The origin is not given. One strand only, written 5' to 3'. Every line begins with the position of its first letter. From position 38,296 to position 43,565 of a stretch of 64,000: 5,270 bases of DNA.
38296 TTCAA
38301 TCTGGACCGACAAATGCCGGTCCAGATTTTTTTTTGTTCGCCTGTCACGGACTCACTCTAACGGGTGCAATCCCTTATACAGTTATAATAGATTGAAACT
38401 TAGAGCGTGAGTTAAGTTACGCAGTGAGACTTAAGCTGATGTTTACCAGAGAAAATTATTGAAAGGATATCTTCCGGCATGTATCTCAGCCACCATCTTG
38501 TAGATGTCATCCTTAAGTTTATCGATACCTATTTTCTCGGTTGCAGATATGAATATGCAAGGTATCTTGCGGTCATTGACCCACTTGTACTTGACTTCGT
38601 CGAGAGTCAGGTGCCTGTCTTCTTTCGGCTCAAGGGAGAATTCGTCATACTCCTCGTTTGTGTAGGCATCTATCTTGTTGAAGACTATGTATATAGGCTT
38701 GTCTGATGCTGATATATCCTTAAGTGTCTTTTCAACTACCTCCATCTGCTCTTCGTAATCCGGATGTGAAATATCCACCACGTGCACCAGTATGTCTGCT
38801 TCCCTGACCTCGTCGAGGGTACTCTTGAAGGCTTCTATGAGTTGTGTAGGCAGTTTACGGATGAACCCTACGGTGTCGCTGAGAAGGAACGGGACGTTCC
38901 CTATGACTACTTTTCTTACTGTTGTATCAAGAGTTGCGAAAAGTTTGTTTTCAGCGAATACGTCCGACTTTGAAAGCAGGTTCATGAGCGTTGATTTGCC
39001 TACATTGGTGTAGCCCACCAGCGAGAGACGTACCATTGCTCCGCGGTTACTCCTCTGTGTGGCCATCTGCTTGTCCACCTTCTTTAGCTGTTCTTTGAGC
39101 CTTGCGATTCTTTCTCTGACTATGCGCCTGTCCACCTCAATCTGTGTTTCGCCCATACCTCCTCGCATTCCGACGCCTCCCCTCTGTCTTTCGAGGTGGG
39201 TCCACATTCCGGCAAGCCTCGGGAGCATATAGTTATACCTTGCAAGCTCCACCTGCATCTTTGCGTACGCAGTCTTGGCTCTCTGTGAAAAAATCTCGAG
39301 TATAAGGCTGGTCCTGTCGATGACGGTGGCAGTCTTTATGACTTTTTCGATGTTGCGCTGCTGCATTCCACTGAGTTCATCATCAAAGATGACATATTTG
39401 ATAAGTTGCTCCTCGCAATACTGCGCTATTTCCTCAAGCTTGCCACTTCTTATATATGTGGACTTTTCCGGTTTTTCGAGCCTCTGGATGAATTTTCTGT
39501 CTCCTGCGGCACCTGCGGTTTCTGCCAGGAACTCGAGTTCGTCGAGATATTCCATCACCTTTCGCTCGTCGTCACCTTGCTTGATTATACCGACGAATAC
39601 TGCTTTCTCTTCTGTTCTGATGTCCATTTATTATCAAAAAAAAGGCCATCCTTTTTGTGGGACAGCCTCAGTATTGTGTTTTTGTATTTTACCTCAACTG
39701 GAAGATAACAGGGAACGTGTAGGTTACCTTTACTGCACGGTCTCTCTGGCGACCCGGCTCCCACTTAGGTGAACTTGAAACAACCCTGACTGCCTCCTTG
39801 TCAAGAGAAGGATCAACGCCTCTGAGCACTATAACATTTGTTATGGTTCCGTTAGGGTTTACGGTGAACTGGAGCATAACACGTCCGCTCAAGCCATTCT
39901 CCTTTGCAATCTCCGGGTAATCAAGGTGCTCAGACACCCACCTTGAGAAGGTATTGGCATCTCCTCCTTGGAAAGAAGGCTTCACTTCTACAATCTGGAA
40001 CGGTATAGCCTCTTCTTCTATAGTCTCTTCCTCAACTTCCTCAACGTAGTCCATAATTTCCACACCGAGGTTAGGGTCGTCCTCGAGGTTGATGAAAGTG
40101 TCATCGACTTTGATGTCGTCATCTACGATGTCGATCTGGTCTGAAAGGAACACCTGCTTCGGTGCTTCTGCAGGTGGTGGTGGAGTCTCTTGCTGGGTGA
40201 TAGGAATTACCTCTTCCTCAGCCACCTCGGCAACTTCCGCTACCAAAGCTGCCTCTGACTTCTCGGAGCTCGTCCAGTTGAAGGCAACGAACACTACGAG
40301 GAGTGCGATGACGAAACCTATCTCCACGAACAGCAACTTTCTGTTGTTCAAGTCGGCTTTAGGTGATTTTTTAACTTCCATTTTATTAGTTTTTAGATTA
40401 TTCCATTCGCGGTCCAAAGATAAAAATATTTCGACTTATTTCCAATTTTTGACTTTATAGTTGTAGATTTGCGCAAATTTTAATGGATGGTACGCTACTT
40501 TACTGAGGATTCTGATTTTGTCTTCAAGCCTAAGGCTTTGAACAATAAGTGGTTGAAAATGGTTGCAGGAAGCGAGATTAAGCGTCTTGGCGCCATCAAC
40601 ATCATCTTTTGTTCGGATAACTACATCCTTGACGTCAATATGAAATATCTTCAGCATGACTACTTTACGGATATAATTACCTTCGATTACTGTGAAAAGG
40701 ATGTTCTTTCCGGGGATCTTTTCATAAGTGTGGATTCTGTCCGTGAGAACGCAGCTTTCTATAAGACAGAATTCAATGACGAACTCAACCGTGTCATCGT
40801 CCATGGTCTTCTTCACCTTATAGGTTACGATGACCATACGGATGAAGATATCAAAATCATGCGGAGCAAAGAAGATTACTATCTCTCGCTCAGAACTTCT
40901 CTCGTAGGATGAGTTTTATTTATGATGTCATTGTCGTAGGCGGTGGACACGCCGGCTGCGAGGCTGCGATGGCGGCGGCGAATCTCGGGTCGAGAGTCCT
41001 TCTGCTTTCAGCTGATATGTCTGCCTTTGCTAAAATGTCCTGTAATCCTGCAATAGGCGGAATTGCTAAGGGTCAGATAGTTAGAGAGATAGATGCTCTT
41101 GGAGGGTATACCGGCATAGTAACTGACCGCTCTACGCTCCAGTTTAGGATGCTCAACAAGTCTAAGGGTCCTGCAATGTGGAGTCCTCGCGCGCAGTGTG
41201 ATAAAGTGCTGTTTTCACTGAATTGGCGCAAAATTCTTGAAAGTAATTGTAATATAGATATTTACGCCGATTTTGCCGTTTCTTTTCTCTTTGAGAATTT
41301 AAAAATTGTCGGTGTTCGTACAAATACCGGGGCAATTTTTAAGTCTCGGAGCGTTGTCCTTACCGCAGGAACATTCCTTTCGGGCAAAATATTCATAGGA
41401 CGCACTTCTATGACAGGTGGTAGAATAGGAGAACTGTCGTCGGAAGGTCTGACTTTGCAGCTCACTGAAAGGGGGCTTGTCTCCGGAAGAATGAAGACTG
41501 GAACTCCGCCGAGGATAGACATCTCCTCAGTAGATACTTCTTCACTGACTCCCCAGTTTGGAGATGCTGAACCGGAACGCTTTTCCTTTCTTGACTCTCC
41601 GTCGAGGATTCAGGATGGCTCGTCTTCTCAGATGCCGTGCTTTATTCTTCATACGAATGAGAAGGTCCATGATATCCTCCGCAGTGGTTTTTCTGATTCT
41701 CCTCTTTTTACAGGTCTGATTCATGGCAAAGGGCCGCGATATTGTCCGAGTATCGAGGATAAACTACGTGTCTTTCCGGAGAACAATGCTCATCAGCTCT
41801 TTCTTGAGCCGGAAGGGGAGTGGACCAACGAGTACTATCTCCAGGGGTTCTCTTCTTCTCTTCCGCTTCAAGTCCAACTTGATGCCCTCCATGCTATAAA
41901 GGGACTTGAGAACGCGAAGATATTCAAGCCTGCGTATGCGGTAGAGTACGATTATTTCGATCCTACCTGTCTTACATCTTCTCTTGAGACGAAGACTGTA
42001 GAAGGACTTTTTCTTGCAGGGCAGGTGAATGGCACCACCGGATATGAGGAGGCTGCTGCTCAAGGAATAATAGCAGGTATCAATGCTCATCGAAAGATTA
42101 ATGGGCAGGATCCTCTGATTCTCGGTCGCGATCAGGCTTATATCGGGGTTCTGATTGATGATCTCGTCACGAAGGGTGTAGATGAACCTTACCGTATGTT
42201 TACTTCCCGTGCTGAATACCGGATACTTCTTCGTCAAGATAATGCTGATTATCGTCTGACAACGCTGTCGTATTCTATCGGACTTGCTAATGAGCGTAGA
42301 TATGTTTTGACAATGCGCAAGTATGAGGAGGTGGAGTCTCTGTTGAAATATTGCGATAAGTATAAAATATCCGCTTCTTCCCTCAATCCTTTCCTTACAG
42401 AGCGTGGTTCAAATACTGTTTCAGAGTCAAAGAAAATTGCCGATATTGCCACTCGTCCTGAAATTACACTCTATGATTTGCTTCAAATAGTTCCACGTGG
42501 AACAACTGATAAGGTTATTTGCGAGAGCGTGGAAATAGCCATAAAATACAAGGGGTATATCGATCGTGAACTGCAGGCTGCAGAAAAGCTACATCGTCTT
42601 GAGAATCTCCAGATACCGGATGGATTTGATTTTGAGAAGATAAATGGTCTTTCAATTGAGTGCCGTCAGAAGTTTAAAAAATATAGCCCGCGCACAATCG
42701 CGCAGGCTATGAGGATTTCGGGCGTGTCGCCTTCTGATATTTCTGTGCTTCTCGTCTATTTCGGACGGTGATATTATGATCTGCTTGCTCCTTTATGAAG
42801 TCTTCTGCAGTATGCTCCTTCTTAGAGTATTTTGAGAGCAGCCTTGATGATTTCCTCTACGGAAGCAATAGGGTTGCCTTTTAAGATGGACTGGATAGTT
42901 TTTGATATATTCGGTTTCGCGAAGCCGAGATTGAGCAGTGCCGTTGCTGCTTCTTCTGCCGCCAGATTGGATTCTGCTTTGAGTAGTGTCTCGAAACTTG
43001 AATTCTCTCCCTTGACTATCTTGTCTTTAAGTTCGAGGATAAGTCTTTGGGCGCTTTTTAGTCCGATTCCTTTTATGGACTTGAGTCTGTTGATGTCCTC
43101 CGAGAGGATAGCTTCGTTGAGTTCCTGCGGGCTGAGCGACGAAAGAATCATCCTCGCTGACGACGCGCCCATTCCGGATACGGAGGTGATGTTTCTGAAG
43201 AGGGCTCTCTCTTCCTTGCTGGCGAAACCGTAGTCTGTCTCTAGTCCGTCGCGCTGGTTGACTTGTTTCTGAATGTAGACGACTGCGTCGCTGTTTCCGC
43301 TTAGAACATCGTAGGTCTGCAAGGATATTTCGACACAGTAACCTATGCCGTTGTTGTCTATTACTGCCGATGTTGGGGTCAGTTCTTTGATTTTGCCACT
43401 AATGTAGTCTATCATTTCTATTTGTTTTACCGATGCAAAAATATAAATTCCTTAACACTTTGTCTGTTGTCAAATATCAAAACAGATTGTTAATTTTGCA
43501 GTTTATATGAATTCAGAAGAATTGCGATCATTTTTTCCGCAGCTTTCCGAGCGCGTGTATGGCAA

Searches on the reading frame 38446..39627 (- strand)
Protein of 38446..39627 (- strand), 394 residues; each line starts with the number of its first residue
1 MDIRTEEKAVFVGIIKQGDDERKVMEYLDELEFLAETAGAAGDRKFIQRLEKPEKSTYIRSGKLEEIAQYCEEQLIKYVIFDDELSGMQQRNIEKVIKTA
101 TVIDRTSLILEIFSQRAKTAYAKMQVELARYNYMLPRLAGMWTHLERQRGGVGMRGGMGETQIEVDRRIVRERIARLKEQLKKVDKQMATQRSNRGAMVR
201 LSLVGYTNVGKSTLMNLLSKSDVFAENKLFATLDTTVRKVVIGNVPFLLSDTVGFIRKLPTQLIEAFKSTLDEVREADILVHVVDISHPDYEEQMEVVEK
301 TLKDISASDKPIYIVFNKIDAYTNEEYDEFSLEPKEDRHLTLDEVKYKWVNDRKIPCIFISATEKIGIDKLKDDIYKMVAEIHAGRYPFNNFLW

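Call 39: search_protein_families(library=pfam, proteins=[window:38446-39627:-], max_evalue=0.00001)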
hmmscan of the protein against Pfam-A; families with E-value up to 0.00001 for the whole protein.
window:38446-39627:- (394 aa): 6 families
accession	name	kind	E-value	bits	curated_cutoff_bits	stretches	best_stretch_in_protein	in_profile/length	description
PF16360.10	GTP-bdg_M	-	1.3e-30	106.2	29.5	1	116-195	1-79/79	GTP-binding GTPase Middle Region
PF13167.11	GTP-bdg_N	-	1.7e-28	99.4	25.4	1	26-113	2-88/89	GTP-binding GTPase N-terminal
PF01926.29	MMR_HSR1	-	1.9e-22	79.9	21.9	1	201-318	2-113/113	50S ribosome-binding GTPase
PF00009.33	GTP_EFTU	-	1.6e-07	31.5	26.5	1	273-379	89-186/188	Elongation factor Tu GTP binding domain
PF03193.22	RsgA_GTPase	-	1.1e-06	29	30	0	277-375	23-104/174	RsgA GTPase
PF00025.27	Arf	-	1.3e-06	28.5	22.3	1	197-373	13-168/174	ADP-ribosylation factor family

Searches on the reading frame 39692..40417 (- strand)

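Call 40: search_protein_families(library=pfam, proteins=[window:39692-40417:-], max_evalue=0.00001)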
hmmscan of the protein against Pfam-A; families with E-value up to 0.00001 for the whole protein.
window:39692-40417:- (242 aa): 1 family
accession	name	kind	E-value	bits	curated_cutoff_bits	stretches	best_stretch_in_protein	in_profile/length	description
PF03544.19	TonB_C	-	5.3e-21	75.3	24.6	1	164-241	2-79/79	Gram-negative bacterial TonB protein C-terminal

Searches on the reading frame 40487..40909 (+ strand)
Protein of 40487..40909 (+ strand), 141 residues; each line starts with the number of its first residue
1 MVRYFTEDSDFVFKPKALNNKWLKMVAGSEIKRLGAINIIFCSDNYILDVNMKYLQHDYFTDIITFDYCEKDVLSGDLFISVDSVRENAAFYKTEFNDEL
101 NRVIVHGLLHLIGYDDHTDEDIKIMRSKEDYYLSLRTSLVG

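Call 40: search_protein_families(library=pfam, proteins=[window:40487-40909:+], max_evalue=0.00001)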
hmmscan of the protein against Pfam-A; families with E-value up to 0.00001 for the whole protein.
window:40487-40909:+ (141 aa): 1 family
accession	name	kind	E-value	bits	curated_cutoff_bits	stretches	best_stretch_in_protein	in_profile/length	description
PF02130.23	YbeY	-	9.8e-29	100.3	25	1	14-133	6-126/129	Endoribonuclease YbeY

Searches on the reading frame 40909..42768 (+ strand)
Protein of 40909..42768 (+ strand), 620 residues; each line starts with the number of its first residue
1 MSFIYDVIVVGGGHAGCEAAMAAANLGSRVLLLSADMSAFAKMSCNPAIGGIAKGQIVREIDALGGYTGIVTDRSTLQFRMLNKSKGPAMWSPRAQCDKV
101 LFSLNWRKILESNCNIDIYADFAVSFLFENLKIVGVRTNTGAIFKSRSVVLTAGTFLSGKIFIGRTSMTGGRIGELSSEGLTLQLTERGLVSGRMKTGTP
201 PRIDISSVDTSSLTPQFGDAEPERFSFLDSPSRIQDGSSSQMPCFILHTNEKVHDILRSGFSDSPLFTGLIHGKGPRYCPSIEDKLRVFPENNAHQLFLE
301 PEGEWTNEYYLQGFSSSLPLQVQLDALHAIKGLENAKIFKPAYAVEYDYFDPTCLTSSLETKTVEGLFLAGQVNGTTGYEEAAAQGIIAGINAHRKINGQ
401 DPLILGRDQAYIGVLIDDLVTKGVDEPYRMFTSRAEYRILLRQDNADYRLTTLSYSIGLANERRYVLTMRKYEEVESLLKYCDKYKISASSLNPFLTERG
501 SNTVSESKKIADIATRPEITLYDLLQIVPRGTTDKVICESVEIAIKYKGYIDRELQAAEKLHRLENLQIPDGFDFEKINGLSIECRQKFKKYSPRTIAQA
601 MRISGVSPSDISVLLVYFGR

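Call 40: search_protein_families(library=pfam, proteins=[window:40909-42768:+], max_evalue=0.00001)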
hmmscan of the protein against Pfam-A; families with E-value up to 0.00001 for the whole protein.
window:40909-42768:+ (620 aa): 4 families
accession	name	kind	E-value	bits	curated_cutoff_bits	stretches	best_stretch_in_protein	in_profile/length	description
PF01134.28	GIDA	-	8.3e-150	499.6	22.1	1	6-400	1-390/391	Glucose inhibited division protein A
PF13932.14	SAM_GIDA_C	-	4.9e-24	84.4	27.1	1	559-615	1-57/57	tRNA modifying enzyme MnmG/GidA C-terminal helical bundle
PF21680.2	GIDA_C_1st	-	6.6e-16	59.3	24.7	1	462-554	1-95/96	tRNA modifying enzyme MnmG/GidA C-terminal helical domain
PF12831.13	FAD_oxidored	-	6.7e-07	29.4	27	1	6-35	1-30/416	FAD dependent oxidoreductase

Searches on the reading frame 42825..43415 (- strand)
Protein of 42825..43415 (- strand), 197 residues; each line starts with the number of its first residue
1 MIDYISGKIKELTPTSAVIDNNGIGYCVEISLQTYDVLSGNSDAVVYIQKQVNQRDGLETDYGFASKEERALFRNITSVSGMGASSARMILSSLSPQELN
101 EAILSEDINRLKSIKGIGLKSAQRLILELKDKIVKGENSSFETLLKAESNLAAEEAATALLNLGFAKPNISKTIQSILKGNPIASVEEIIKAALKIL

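Call 40: search_protein_families(library=pfam, proteins=[window:42825-43415:-], max_evalue=0.00001)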
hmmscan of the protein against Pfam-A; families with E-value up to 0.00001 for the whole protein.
window:42825-43415:- (197 aa): 3 families
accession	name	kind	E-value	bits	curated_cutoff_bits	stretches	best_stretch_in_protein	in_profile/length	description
PF14520.12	HHH_5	-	3.8e-15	56.5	27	1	73-131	1-57/57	Helix-hairpin-helix domain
PF01330.27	RuvA_N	-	2.9e-13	50.1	23.6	1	1-54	1-54/61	RuvA N terminal domain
PF07499.19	RuvA_C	-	1.4e-11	45.1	24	1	152-197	2-46/47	RuvA, C-terminal domain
